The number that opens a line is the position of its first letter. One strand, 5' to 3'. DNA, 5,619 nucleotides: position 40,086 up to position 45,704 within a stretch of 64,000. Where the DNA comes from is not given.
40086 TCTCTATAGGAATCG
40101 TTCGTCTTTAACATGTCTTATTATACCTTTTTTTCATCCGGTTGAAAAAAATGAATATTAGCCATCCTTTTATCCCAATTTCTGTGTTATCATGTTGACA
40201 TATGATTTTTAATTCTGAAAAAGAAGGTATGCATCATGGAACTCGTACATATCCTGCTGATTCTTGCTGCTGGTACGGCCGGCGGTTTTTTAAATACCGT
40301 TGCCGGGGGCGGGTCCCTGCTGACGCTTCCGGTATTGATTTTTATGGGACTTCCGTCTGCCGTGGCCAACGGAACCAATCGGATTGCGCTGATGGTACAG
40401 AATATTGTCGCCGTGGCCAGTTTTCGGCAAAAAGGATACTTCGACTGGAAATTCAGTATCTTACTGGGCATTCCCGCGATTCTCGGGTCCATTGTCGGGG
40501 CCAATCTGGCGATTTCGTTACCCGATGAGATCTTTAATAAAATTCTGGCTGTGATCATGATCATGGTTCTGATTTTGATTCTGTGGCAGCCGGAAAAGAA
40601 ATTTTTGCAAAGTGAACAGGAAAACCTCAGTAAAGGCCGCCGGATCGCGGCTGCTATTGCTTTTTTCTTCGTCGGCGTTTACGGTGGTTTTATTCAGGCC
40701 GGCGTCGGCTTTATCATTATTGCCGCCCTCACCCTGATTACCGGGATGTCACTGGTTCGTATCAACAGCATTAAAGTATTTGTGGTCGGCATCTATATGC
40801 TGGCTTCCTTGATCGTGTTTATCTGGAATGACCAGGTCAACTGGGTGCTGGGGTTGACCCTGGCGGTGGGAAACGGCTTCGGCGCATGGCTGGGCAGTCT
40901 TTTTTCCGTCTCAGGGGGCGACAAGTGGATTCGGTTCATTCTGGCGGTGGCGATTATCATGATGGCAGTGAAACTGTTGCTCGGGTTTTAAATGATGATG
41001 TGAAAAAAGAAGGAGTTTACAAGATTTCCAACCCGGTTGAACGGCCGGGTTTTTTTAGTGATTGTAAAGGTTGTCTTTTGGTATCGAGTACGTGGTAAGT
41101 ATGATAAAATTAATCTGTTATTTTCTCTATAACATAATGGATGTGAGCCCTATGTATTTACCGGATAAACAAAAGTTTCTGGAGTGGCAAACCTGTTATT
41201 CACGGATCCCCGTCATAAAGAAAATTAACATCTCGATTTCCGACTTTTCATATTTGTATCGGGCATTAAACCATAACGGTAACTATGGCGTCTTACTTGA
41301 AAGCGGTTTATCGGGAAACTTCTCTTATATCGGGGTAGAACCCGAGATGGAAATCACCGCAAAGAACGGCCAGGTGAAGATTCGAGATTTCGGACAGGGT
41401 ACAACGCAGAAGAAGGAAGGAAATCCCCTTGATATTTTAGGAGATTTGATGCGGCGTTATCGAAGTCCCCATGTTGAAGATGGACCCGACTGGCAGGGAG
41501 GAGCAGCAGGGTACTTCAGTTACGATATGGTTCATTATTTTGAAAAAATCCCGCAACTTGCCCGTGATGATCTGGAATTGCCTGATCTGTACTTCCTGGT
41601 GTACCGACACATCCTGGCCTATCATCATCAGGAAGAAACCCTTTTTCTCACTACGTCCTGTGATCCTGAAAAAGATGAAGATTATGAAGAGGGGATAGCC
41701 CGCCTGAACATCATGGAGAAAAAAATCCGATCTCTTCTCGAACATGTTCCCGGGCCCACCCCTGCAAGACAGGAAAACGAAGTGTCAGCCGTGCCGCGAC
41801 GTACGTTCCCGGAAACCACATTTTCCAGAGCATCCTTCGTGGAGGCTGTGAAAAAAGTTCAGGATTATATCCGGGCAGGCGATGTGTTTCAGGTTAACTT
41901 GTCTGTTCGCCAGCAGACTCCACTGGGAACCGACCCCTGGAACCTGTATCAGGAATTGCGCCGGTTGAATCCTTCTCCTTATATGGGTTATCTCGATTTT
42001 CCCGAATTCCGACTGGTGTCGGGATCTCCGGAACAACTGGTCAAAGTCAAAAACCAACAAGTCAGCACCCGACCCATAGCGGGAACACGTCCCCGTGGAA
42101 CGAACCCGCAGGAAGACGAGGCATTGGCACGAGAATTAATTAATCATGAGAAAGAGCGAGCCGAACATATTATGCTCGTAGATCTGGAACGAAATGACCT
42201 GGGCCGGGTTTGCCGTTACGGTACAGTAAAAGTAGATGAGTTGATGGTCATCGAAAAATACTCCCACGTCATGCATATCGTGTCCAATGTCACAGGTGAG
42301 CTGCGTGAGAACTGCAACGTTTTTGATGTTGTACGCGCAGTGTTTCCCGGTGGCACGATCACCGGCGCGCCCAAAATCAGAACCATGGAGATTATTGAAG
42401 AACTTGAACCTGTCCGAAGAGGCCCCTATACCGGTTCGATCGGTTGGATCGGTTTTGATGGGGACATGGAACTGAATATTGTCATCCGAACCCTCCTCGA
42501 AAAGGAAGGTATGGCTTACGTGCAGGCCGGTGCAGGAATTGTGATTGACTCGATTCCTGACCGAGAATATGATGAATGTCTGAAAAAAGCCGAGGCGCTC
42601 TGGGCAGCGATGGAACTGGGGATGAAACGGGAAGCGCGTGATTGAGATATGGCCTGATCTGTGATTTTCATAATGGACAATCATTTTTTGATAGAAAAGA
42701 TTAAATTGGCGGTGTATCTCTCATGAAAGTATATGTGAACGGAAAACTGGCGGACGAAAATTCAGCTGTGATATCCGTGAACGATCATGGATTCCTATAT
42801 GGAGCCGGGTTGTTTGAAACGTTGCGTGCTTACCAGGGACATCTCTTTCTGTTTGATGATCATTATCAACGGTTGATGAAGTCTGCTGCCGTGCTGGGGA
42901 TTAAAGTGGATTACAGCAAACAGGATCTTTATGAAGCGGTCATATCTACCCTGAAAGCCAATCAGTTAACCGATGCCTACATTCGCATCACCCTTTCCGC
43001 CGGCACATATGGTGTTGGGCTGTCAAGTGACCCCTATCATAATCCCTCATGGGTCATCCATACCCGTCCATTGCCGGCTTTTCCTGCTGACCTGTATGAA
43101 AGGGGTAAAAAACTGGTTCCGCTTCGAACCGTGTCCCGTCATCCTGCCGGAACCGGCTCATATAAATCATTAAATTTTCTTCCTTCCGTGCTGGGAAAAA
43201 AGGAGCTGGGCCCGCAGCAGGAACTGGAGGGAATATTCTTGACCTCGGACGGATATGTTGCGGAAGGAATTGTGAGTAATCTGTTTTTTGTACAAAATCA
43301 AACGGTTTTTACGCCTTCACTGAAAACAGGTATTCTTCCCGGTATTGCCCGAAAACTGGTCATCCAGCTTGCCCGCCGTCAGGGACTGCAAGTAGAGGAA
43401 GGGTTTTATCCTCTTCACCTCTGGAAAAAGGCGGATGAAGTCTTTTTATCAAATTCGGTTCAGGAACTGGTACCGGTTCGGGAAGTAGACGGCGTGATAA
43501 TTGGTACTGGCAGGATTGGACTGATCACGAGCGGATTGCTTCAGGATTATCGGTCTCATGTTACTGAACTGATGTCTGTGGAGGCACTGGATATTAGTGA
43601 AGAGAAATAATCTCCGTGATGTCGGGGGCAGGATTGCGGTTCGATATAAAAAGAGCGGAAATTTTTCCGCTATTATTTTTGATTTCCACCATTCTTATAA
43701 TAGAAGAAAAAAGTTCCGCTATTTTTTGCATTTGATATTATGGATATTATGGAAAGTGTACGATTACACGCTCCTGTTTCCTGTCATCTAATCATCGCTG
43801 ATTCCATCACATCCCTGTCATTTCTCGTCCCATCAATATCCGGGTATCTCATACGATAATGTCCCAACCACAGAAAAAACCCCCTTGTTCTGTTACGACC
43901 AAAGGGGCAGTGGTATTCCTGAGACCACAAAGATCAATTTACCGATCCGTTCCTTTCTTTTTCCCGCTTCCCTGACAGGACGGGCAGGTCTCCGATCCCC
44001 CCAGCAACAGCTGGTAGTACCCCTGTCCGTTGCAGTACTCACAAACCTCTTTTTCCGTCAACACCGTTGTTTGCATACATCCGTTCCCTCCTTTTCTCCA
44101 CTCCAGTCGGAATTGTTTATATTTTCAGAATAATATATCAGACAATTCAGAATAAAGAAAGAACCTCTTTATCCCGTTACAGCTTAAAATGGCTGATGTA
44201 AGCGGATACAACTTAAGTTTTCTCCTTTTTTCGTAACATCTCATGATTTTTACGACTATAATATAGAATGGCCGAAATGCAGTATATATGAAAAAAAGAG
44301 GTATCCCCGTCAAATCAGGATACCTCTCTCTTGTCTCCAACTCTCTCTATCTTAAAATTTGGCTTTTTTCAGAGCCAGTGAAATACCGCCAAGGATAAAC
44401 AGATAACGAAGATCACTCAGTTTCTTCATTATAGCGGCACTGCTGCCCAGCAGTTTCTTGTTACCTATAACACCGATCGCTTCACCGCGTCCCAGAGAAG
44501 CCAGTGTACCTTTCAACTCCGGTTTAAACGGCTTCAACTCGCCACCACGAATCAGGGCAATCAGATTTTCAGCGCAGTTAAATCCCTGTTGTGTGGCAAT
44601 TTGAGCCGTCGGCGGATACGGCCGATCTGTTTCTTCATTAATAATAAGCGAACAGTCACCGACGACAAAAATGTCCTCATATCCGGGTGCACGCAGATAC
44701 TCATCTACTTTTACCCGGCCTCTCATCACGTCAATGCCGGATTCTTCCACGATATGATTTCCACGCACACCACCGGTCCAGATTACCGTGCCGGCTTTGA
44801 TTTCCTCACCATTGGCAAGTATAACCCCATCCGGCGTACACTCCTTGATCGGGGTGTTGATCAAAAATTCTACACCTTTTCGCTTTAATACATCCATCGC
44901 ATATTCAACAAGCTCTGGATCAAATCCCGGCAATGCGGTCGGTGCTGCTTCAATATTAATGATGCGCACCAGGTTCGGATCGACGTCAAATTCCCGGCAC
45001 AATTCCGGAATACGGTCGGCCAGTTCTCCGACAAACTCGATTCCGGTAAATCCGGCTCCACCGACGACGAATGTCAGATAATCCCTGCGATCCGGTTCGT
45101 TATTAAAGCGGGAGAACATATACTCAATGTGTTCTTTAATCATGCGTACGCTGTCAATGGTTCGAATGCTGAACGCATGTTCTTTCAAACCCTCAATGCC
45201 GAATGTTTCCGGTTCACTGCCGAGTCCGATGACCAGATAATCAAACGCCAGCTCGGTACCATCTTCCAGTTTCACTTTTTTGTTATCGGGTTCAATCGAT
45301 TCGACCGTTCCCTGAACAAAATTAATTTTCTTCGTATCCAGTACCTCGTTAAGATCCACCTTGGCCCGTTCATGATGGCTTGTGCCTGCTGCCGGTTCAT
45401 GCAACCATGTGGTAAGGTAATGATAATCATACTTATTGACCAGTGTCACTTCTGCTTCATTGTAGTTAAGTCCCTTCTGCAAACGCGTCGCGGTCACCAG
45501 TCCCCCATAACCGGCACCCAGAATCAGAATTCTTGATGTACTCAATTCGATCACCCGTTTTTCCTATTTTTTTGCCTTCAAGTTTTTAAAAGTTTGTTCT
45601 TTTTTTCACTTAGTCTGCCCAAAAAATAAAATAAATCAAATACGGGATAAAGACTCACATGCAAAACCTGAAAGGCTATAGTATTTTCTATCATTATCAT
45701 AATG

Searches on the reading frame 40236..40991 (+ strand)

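Call 60: search_protein_families(library=pfam, proteins=[window:40236-40991:+])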
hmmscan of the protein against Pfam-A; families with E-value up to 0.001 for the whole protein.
window:40236-40991:+ (251 aa): 1 family
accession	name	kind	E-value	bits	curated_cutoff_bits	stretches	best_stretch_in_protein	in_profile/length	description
PF01925.25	TauE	-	3.4e-47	161.5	32.6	1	9-247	1-237/237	Sulfite exporter TauE/SafE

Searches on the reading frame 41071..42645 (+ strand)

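Call 60: search_protein_families(library=pfam, proteins=[window:41071-42645:+])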
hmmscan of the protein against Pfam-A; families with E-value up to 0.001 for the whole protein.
window:41071-42645:+ (524 aa): 2 families
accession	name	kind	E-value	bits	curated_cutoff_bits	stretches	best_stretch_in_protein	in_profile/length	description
PF00425.24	Chorismate_bind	-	8.9e-96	320.8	27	1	253-506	2-257/257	chorismate binding enzyme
PF04715.19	Anth_synt_I_N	-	5.4e-33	114.6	23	1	62-193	8-140/140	Anthranilate synthase component I, N terminal region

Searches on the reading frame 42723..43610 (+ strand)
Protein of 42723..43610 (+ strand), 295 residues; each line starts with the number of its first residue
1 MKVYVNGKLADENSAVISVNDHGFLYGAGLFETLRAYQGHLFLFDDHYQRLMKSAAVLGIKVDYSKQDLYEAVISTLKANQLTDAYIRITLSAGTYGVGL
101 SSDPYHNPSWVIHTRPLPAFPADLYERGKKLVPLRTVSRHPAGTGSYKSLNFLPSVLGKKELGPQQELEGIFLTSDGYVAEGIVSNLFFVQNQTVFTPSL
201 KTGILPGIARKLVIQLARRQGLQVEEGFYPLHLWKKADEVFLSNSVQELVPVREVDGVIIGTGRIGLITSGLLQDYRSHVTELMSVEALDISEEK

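Call 13: search_protein_families(library=pfam, proteins=[window:42723-43610:+])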
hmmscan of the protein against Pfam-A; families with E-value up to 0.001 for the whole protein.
window:42723-43610:+ (295 aa): 1 family
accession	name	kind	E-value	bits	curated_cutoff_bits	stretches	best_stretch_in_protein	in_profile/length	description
PF01063.24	Aminotran_4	-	2.1e-54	185.2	28.5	1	29-255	1-223/223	Amino-transferase class IV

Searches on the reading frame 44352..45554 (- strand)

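Call 13: search_protein_families(library=pfam, proteins=[window:44352-45554:-])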
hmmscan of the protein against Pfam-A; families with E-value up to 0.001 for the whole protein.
window:44352-45554:- (400 aa): 4 families
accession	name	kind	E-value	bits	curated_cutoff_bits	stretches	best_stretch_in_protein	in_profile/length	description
PF07992.20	Pyr_redox_2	-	6.4e-47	160.8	26.1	1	8-324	2-291/291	Pyridine nucleotide-disulphide oxidoreductase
PF00070.33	Pyr_redox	-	1.6e-07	32.2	22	1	163-243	3-70/82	Pyridine nucleotide-disulphide oxidoreductase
PF01266.30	DAO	-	3.1e-06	27.4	27.9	0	8-43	1-33/353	FAD dependent oxidoreductase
PF13454.12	NAD_binding_9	-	6.6e-05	23.4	21.8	0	70-113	109-154/155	FAD-NAD(P)-binding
